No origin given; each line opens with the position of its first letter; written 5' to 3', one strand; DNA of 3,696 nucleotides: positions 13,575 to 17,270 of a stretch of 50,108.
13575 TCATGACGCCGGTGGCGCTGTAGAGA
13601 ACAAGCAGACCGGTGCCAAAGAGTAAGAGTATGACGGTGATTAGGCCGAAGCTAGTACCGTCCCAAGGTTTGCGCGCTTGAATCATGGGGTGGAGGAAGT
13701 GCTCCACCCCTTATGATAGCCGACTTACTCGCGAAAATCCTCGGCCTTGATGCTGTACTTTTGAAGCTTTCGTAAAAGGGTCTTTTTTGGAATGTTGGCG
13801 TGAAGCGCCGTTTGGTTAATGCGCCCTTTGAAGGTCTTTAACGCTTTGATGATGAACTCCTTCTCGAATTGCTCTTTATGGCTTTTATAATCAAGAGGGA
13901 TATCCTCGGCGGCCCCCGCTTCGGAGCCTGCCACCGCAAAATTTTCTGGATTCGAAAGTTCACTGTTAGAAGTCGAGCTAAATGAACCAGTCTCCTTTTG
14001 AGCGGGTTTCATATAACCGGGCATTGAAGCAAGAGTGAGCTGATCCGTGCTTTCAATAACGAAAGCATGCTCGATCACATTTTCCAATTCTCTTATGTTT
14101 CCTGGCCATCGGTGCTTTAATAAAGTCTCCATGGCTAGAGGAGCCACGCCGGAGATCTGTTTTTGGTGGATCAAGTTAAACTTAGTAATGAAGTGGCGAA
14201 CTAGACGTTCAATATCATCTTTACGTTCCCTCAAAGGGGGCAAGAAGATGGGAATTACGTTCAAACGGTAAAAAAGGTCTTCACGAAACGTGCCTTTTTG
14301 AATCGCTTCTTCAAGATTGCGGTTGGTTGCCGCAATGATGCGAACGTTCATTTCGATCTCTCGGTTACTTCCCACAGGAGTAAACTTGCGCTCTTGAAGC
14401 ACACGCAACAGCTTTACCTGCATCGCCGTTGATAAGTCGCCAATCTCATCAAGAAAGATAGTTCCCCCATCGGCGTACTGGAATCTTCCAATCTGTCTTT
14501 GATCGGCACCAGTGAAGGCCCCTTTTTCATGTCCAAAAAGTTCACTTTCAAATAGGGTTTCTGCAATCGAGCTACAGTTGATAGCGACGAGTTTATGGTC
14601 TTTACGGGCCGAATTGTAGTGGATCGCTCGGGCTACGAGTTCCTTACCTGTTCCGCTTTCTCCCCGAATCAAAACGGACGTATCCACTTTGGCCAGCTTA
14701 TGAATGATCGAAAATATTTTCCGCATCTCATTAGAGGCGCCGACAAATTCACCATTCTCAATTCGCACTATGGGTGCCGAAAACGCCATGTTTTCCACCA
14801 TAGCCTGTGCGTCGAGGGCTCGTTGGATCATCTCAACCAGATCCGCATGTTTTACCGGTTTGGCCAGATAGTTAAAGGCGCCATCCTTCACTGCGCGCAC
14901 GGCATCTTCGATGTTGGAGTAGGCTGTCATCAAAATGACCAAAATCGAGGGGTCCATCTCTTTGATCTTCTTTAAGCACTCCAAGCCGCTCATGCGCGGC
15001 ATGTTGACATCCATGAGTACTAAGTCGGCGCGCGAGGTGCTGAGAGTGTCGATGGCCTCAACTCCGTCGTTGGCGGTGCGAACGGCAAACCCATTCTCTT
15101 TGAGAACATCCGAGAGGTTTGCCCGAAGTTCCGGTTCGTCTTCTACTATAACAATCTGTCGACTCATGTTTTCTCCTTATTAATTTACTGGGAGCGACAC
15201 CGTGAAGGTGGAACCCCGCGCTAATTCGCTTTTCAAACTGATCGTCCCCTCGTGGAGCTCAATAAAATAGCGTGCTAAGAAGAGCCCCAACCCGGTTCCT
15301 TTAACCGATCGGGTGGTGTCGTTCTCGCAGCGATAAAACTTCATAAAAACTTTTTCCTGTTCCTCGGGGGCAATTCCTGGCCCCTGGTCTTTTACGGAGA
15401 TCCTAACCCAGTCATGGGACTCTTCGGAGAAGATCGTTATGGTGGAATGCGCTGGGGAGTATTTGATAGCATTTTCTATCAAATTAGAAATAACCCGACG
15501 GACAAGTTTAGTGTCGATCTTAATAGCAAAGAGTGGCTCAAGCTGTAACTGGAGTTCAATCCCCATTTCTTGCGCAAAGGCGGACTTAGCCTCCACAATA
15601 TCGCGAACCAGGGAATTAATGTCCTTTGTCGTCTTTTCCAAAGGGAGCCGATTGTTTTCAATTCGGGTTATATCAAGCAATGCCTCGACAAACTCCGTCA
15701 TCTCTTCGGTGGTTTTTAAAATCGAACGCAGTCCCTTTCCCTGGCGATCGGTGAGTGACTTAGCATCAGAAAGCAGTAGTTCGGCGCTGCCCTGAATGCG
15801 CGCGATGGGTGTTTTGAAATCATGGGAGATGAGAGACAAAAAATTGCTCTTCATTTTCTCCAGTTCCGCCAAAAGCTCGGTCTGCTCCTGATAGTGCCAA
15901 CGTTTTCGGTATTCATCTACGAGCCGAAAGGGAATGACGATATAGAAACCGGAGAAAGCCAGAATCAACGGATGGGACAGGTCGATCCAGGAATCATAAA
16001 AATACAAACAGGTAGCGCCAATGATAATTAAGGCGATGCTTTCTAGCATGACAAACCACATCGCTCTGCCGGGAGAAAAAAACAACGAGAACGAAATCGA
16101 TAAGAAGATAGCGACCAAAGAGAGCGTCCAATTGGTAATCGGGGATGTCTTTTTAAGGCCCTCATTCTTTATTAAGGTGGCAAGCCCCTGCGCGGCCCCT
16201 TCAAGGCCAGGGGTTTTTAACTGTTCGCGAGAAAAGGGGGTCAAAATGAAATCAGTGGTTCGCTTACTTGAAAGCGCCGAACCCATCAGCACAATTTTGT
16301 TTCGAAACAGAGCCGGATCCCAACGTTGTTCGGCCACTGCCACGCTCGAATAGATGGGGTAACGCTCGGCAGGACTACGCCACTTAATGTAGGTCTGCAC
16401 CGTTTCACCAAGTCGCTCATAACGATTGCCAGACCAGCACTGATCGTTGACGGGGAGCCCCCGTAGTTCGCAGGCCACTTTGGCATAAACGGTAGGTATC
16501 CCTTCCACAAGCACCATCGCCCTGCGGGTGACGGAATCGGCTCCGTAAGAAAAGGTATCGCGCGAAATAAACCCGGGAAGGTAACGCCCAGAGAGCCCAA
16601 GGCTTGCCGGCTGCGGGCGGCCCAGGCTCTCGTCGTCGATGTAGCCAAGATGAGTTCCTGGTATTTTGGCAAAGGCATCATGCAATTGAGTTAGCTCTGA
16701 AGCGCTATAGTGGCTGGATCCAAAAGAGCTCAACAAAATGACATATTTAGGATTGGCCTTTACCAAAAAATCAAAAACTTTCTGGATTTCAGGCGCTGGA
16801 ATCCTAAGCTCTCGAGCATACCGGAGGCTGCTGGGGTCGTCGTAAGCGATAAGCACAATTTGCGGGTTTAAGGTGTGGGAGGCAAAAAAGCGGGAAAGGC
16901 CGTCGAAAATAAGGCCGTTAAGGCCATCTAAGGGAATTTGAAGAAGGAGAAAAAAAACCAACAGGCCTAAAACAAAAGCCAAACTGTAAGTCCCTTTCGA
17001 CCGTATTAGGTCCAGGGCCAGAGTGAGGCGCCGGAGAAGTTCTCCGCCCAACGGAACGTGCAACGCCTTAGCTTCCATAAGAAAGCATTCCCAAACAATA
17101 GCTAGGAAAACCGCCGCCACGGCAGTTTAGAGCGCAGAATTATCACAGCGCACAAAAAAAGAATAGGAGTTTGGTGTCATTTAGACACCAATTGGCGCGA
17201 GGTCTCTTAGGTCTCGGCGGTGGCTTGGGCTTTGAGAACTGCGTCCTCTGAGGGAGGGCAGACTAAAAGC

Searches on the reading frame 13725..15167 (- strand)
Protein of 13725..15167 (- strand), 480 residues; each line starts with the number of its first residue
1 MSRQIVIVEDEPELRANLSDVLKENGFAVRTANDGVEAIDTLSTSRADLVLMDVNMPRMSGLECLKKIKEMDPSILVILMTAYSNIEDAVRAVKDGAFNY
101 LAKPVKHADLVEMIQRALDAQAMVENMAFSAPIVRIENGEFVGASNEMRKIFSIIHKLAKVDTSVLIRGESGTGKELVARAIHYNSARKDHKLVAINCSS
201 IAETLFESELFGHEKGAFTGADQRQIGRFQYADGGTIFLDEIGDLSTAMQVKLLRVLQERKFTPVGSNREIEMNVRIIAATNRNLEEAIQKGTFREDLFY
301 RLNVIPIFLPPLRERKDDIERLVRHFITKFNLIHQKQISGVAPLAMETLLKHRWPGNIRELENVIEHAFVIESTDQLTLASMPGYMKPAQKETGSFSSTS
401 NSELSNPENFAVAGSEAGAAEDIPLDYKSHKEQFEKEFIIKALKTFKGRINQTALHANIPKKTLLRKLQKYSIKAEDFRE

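Call 83: search_protein_families(library=pfam, proteins=[window:13725-15167:-], max_evalue=0.00001)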
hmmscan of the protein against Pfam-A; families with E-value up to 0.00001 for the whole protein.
window:13725-15167:- (480 aa): 8 families
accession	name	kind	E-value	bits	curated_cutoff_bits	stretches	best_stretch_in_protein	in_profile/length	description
PF00158.32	Sigma54_activat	-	2.8e-73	245.6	20.2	1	142-307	2-167/168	Sigma-54 interaction domain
PF00072.30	Response_reg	-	1.3e-32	112.6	30.2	1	5-115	1-111/111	Response regulator receiver domain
PF25601.1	AAA_lid_14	-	6.8e-25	87.1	27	1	313-393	1-81/87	AAA+ ATPase lid domain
PF14532.12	Sigma54_activ_2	-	1.4e-19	71.2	25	1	142-312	1-138/138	Sigma-54 interaction domain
PF07728.20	AAA_5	-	6.4e-09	36.4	22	1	165-284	2-124/139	AAA domain (dynein-related subfamily)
PF02954.25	HTH_8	-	4e-07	30.1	22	1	432-471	3-42/42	Bacterial regulatory protein, Fis family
PF00004.35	AAA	-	1.9e-06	28.8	21.2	0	165-290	1-119/131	ATPase family associated with various cellular activities (AAA)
PF07724.20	AAA_2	-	8.9e-06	26.3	27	0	163-293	4-135/166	AAA domain (Cdc48 subfamily)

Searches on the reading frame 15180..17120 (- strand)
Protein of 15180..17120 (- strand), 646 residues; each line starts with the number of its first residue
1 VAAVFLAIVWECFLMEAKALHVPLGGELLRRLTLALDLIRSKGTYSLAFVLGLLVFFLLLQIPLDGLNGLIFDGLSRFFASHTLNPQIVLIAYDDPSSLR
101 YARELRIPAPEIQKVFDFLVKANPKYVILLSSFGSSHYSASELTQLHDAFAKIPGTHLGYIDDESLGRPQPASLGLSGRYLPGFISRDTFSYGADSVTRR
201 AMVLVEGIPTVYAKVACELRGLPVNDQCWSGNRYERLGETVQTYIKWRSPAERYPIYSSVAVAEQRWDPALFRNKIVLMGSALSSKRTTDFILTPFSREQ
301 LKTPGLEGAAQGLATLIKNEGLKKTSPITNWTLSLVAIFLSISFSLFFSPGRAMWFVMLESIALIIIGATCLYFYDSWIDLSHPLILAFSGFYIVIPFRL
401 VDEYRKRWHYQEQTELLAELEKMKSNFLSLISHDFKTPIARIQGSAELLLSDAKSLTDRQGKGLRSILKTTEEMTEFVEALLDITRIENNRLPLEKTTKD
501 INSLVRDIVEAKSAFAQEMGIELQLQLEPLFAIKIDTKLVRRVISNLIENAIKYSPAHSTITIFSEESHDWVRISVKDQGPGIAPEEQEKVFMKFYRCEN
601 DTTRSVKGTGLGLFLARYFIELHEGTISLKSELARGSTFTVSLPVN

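Call 83: search_protein_families(library=pfam, proteins=[window:15180-17120:-], max_evalue=0.00001)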
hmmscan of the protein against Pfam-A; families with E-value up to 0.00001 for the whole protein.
window:15180-17120:- (646 aa): 3 families
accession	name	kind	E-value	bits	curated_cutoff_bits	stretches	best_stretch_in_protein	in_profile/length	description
PF02518.31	HATPase_c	-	1.6e-28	99.8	26.4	1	536-645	2-109/111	Histidine kinase-, DNA gyrase B-, and HSP90-like ATPase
PF05226.16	CHASE2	-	9.1e-17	61.9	26.3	1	53-341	3-247/257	CHASE2 domain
PF00512.31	HisKA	-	7.7e-14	51.9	26.9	1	423-489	1-65/66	His Kinase A (phospho-acceptor) domain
